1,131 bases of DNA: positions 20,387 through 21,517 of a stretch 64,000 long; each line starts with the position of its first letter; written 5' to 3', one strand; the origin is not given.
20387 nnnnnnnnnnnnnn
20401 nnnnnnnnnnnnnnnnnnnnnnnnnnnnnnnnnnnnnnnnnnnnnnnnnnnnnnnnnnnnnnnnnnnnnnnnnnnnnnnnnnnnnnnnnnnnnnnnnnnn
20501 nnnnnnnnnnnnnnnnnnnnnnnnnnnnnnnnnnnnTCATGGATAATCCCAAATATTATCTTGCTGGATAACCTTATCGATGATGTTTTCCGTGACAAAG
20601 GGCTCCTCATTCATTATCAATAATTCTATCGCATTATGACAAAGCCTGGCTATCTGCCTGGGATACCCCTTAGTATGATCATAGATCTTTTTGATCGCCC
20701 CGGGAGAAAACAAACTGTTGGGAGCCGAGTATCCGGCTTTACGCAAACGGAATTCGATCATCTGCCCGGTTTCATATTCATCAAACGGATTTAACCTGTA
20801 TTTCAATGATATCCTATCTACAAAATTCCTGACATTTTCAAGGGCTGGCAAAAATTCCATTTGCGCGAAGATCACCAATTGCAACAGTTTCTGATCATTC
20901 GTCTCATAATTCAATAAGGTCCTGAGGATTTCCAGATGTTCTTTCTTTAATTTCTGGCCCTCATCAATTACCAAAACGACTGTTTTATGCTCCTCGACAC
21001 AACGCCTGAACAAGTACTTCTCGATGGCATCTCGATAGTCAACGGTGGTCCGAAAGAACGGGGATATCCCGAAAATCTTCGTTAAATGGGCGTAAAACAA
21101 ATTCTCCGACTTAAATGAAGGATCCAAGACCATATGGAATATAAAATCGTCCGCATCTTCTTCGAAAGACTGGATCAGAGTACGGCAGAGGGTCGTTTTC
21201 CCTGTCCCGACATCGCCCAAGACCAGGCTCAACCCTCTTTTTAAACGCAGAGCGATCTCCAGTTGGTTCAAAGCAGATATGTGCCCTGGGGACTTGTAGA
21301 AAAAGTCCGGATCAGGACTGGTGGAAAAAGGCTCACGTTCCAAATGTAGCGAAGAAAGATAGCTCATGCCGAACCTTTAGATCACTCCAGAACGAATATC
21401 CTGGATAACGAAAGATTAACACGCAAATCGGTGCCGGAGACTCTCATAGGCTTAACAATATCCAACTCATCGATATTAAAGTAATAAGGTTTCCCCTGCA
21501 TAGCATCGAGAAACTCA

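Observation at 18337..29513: Type II secretion-like operon with mixed T2SS / type IV pilus / MSHA features and non-canonical order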

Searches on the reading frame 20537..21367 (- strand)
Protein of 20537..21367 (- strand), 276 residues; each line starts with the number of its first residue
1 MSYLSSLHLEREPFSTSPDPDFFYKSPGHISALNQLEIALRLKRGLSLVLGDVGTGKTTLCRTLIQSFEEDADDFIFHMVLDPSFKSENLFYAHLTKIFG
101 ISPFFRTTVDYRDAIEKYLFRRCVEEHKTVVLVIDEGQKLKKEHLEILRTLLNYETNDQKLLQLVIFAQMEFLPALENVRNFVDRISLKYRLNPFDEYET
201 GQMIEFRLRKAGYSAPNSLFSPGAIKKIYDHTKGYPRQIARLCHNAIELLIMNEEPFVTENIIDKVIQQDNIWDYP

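Call 3: search_protein_families(library=pfam, proteins=[window:20537-21367:-], max_evalue=0.01)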
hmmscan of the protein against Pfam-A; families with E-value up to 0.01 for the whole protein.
window:20537-21367:- (276 aa): 10 families
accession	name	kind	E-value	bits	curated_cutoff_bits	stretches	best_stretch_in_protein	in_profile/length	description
PF13401.12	AAA_22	-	6.3e-21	75.5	27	1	43-173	4-127/130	AAA domain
PF13191.12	AAA_16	-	1.1e-08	36.2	32.6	1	37-156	13-160/167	AAA ATPase domain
PF01637.24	ATPase_2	-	3.5e-07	30.7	33.2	1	32-241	7-224/225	ATPase domain predominantly from Archaea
PF07728.20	AAA_5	-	0.00013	22.4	22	1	48-156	3-94/139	AAA domain (dynein-related subfamily)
PF13245.12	AAA_19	-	0.00034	21.2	25.1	1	40-152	7-115/134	AAA domain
PF13173.12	AAA_14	-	0.0008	19.8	27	1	48-154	6-87/129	AAA domain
PF24883.2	NPHP3_N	-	0.00084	20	24.8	1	48-79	26-57/164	Nephrocystin 3, N-terminal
PF00004.35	AAA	-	0.0029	18.5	21.2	1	48-160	2-100/131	ATPase family associated with various cellular activities (AAA)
PF02367.23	TsaE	-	0.0054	17.1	26.6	1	46-86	23-57/128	Threonylcarbamoyl adenosine biosynthesis protein TsaE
PF13604.12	AAA_30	-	0.0088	16.2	27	0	41-78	15-47/191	AAA domain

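Call 4: search_protein_families(library=ncbifam, proteins=[window:20537-21367:-], max_evalue=0.01)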
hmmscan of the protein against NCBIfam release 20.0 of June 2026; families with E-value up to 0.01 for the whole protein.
window:20537-21367:- (276 aa): 6 families
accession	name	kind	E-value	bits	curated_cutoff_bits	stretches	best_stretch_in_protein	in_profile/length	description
TIGR03015.1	pepcterm_ATPase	hypoth_equivalog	2.4e-48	164.9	324.5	1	3-268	2-264/269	XrtA/PEP-CTERM system-associated ATPase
NF047389.1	ATPase_Sll1717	subfamily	3e-07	29.9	75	1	113-267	172-346/454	P-loop ATPase, Sll1717 family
TIGR02928.1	TIGR02928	subfamily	9.5e-07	28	181.3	1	48-265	44-270/366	orc1/cdc6 family replication initiation protein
NF001624.0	PRK00411.1-2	subfamily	0.00024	20.1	354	1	47-231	55-238/374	ORC1-type DNA replication protein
NF041000.1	ATPase_ComGA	equivalog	0.0029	16.6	300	1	34-76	118-160/267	competence type IV pilus ATPase ComGA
TIGR01447.1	recD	equivalog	0.0059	15.2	310.15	0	33-70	152-189/597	exodeoxyribonuclease V subunit alpha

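Call 37: find_homologous_proteins(query=window:20537-21367:-, max_evalue=1e-10)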
Query window:20537-21367:- (276 aa): 5917 proteins with E <= 1e-10 among 8000 candidates; the best 120 are listed.
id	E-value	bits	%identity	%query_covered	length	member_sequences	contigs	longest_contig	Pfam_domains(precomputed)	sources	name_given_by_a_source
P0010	1.9e-182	623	100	100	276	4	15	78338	PF13401.13,PF01637.25,PF13191.13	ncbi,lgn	-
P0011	6.3e-158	542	86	99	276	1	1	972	PF13401.13,PF01637.25,PF13191.13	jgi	jgi:general secretion pathway protein A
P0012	2.2e-146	504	79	99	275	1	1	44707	PF13401.13,PF01637.25,PF13191.13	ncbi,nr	ncbi:MAG: AAA family ATPase [Candidatus Omnitrophica bacterium]|nr:AAA family ATPase [Candidatus Omn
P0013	1.3e-144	499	80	99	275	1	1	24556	PF13401.13,PF01637.25,PF13191.13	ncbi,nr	ncbi:MAG: AAA family ATPase [Candidatus Omnitrophica bacterium]|nr:AAA family ATPase [Candidatus Omn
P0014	6.5e-129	447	72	99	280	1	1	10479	PF13245.13,PF13401.13,PF13191.13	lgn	-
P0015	1.0e-125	437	70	99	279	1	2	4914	PF13401.13,PF20703.4,PF01637.25,PF13191.13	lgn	-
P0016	4.1e-125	435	68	99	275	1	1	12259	PF13245.13,PF13401.13,PF01637.25,PF13191.13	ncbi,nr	ncbi:MAG: AAA family ATPase [Candidatus Omnitrophica bacterium]|nr:AAA family ATPase [Candidatus Omn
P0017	1.2e-123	430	68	99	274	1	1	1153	PF04665.19,PF13401.13,PF01637.25,PF13191.13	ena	-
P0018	1.4e-123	430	70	99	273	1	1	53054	PF13401.13,PF20703.4,PF01637.25,PF13191.13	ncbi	-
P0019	1.5e-123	430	70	99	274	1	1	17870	PF13401.13,PF20703.4,PF01637.25,PF13191.13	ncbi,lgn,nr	ncbi:MAG: AAA family ATPase [Candidatus Omnitrophica bacterium]|nr:AAA family ATPase [Candidatus Omn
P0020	4.3e-123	428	67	99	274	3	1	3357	PF13401.13,PF01637.25,PF13191.13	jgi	jgi:general secretion pathway protein A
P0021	5.7e-123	428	69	99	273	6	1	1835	PF13401.13,PF20703.4,PF01637.25,PF13191.13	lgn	-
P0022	6.3e-123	428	70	99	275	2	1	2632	PF13401.13,PF20703.4,PF01637.25,PF13191.13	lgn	-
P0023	1.2e-122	427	68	99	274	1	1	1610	PF13401.13,PF01637.25,PF13191.13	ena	-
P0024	1.3e-122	427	69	99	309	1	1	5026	PF13401.13,PF20703.4,PF01637.25,PF13191.13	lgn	-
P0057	1.3e-118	413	68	99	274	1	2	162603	PF13401.13,PF01637.25,PF13191.13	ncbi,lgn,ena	-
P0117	5.5e-112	392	64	99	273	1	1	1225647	PF13401.13,PF01637.25,PF13191.13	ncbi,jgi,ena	ncbi:MAG: AAA family ATPase [Candidatus Omnitrophota bacterium]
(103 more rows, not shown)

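Call 38: find_encoding_contigs(protein=P0117, flank=10000, max_places=2)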
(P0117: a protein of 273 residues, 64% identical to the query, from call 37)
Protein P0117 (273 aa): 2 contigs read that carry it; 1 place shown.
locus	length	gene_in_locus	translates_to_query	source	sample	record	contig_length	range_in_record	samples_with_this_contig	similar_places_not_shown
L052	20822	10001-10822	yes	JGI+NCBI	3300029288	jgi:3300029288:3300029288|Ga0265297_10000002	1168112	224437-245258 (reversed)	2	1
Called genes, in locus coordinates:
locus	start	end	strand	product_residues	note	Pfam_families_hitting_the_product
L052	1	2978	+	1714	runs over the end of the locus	-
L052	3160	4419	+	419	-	PF28597:T2SSF_N, PF00482:T2SSF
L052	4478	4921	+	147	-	PF07963:N_methyl, PF08334:T2SSG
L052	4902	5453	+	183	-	-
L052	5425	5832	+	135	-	-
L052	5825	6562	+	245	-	PF07963:N_methyl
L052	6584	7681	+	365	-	PF12836:HHH_3 (faint), PF21687:T2SSK_1st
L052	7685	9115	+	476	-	PF11104:PilM_2, PF05137:PilN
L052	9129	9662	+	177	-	PF04350:PilO (weak)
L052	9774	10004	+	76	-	PF13411:MerR_1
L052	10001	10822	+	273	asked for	PF13191:AAA_16 (faint), PF01637:ATPase_2, PF13401:AAA_22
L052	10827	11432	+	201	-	-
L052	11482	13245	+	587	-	PF21305:type_II_gspD_N0, PF07660:STN (weak), PF03958:Secretin_N, PF00263:Secretin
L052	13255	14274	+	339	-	PF01520:Amidase_3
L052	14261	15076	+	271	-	PF01177:Asp_Glu_race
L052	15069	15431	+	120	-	PF01242:PTPS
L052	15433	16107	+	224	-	PF06508:QueC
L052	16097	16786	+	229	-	PF13353:Fer4_12, PF04055:Radical_SAM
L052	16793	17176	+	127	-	PF14489:QueF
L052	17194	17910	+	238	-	PF01138:RNase_PH, PF03725:RNase_PH_C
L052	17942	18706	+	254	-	PF04402:SIMPL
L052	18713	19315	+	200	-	PF01725:Ham1p_like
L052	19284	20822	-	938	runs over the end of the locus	PF05170:AsmA (faint), PF05359:DUF748, PF13116:YhdP (faint)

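Call 39: find_encoding_contigs(protein=P0057, flank=10000, max_places=2)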
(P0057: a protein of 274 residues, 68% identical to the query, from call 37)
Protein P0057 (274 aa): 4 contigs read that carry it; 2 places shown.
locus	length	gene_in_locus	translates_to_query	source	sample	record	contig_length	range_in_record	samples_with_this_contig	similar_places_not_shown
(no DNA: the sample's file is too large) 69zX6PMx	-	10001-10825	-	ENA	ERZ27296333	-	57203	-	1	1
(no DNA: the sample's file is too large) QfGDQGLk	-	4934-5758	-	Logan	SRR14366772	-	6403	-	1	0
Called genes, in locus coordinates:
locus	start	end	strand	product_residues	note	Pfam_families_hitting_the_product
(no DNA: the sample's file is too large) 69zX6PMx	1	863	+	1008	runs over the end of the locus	PF05342:Peptidase_M26_N (faint), PF17210:SdrD_B (faint), PF07581:Glug (faint), PF14312:FG-GAP_2 (faint), PF02369:Big_1 (faint), PF13620:CarboxypepD_reg, PF13715:CarbopepD_reg_2 (faint), PF13620:CarboxypepD_reg (weak), +1 more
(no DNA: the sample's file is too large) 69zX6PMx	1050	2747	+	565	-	PF05157:MshEN, PF00437:T2SSE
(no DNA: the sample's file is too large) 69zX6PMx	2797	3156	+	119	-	PF05635:23S_rRNA_IVP, PF22296:bAvd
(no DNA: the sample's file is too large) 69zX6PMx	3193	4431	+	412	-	PF28597:T2SSF_N (weak), PF00482:T2SSF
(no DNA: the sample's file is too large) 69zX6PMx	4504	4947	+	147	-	PF07963:N_methyl (weak), PF08334:T2SSG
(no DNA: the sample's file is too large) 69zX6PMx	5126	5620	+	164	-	-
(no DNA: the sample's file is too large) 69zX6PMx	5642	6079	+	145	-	-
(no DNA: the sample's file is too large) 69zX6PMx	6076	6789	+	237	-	PF07963:N_methyl (weak)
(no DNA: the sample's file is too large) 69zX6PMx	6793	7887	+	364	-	PF21687:T2SSK_1st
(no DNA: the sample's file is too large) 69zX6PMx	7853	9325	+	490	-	PF11104:PilM_2, PF05137:PilN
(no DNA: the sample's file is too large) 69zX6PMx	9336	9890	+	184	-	PF04612:T2SSM, PF04350:PilO, PF10741:T2SSM_b (faint)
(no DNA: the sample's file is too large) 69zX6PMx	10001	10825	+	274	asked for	PF13191:AAA_16 (faint), PF01637:ATPase_2 (weak), PF13401:AAA_22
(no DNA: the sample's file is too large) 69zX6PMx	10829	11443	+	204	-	-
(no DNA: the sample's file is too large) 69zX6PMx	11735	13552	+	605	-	PF21305:type_II_gspD_N0 (weak), PF03958:Secretin_N, PF00263:Secretin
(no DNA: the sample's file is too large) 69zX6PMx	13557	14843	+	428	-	PF27218:MJ0043_C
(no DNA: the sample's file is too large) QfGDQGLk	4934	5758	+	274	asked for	PF13191:AAA_16 (faint), PF01637:ATPase_2 (weak), PF13401:AAA_22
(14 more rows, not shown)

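Call 61: search_solved_structures(query=window:20537-21367:-, max_evalue=1)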
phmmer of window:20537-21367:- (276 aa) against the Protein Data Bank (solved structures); distinct sequences matched with E-value up to 1: 16.
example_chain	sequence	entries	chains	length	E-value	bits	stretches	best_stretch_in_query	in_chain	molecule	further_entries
7p7q_0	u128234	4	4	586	0.0014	21.5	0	124-272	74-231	ARE-ABC-F family resistance factor PoxtA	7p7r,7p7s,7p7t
7k58_B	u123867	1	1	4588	0.047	16.5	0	44-95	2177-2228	Outer arm dynein beta heavy chain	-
6zyw_B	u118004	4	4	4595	0.047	16.5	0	44-95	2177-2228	Outer arm dynein beta heavy chain | Dynein beta heavy chain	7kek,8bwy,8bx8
7moq_B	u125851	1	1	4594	0.047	16.5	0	44-95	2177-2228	Outer arm dynein beta heavy chain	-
7k5b_B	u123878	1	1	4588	0.048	16.5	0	44-95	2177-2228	Outer arm dynein beta heavy chain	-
6vbv_3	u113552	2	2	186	0.066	16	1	41-180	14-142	ADP-ribosylation factor-like protein 6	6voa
1qso_A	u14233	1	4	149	0.12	15.1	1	67-126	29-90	HPA2 HISTONE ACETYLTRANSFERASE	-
1qsm_A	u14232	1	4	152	0.13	15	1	67-126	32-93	HPA2 HISTONE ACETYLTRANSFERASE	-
8s0e_G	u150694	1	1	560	0.29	13.9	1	43-249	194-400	Cell division control protein 6 homolog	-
8rwv_F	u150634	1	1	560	0.29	13.9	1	43-249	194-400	Cell division control protein 6 homolog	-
5c1t_A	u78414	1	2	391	0.37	13.5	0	27-84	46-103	Small GTPase EhRabX3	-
5c1s_A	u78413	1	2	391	0.39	13.5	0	27-84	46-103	Small GTPase EhRabX3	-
5v8f_A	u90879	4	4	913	0.85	12.3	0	49-209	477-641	Origin recognition complex subunit 1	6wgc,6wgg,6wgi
5zr1_A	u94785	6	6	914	0.85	12.3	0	49-209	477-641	Origin recognition complex subunit 1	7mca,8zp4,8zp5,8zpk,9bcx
7tjf_A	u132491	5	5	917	0.86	12.3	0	49-209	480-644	Origin recognition complex subunit 1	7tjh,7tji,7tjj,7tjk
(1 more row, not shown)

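Call 76: search_dna_similar(query=window:20537-21367:-, collection=plasmids, mode=protein, max_rows=25, max_evalue=1e-8)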
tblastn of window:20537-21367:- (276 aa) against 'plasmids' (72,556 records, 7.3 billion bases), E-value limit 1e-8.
Records with a match: 69; places in all: 78; records where one place covers at least 80% of the query: 68.
Best place of each record, by identity: <60% 69.
By first word of the organism name: Rhodococcus 10; Mycobacterium 5; Thioclava 4; Roseobacter 4; Nitratidesulfovibrio 4; Rhodovulum 3; Geobacillus 3; Streptomyces 3; Jannaschia 2; Ruegeria 2; and 28 more.
By predicted mobility (MOB-suite, as given by PLSDB): non-mobilizable 48; mobilizable 19; conjugative 2.
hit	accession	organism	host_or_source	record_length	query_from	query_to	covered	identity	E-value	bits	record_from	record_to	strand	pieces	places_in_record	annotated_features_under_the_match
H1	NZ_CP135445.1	Thioclava sp. FTW29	-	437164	3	267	96%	33.3%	3e-28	120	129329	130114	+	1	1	AAA family ATPase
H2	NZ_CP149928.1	Thioclava sp. GXIMD4216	pure culture,mangrove soil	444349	3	267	96%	33.3%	3e-28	120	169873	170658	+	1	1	AAA family ATPase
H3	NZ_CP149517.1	Thioclava sp. GXIMD4215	pure culture,mangrove soil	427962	3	267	96%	33.3%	8e-28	119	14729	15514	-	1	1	AAA family ATPase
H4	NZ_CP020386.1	Rhodovulum sp. MB263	cell culture,mud flat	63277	13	274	95%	32.2%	5e-30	125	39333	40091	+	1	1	AAA family ATPase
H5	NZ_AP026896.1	Aeromonas caviae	Microbe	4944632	3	249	89%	34.0%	2e-29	124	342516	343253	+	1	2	none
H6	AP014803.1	Rhodovulum sulfidophilum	-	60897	13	267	92%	32.7%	9e-30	125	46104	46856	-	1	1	exeA: general secretion pathway protein A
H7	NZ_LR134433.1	Legionella adelaidensis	environmental,Cooling tower water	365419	3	247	89%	34.0%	3e-31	129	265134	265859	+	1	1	AAA family ATPase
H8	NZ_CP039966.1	Pseudorhodobacter turbinis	single bacterial isolate,Turban shell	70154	3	267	96%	30.6%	2e-24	109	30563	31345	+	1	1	AAA family ATPase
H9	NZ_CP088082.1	Ideonella dechloratans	Cell culture,Activated sludge, ...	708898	9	247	87%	33.7%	4e-29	123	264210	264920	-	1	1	AAA family ATPase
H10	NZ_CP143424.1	Roseobacter litoralis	Fucus vesiculosus var. spiralis,cell ...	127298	3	268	96%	30.3%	9e-27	116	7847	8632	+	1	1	AAA family ATPase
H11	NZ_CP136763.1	Palleronia sp. LCG004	cell culture,Intertidal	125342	3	267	96%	30.3%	7e-29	122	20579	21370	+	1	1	AAA family ATPase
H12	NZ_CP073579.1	Photobacterium sp. GJ3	-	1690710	12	271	94%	30.6%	6e-23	105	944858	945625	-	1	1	record has no annotation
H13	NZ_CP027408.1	Roseobacter denitrificans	Environment,seaweed, Enteromorpha linza ...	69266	13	268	93%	31.0%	3e-24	108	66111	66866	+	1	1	AAA family ATPase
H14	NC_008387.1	Roseobacter denitrificans OCh 114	-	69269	13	268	93%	31.0%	3e-24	108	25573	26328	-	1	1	AAA family ATPase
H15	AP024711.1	Leptolinea sp. HRD-7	-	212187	1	269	97%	29.5%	2e-28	121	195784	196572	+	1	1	hypothetical protein (x2)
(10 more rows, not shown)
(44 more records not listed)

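Call 77: get_annotated_region(hit=H5, flank=9000)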
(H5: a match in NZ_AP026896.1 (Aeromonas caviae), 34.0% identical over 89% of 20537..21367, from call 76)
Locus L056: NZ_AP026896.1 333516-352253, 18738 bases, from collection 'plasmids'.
description: Aeromonas caviae strain KAM479 plasmid pKAM479_3, complete sequence
organism: Aeromonas caviae (NCBI taxid 648)
taxonomy: Bacteria; Pseudomonadota; Gammaproteobacteria; Aeromonadales; Aeromonadaceae; Aeromonas; Aeromonas caviae
host: -; source: Microbe; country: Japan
typing (MOB-suite, as given by PLSDB): non-mobilizable
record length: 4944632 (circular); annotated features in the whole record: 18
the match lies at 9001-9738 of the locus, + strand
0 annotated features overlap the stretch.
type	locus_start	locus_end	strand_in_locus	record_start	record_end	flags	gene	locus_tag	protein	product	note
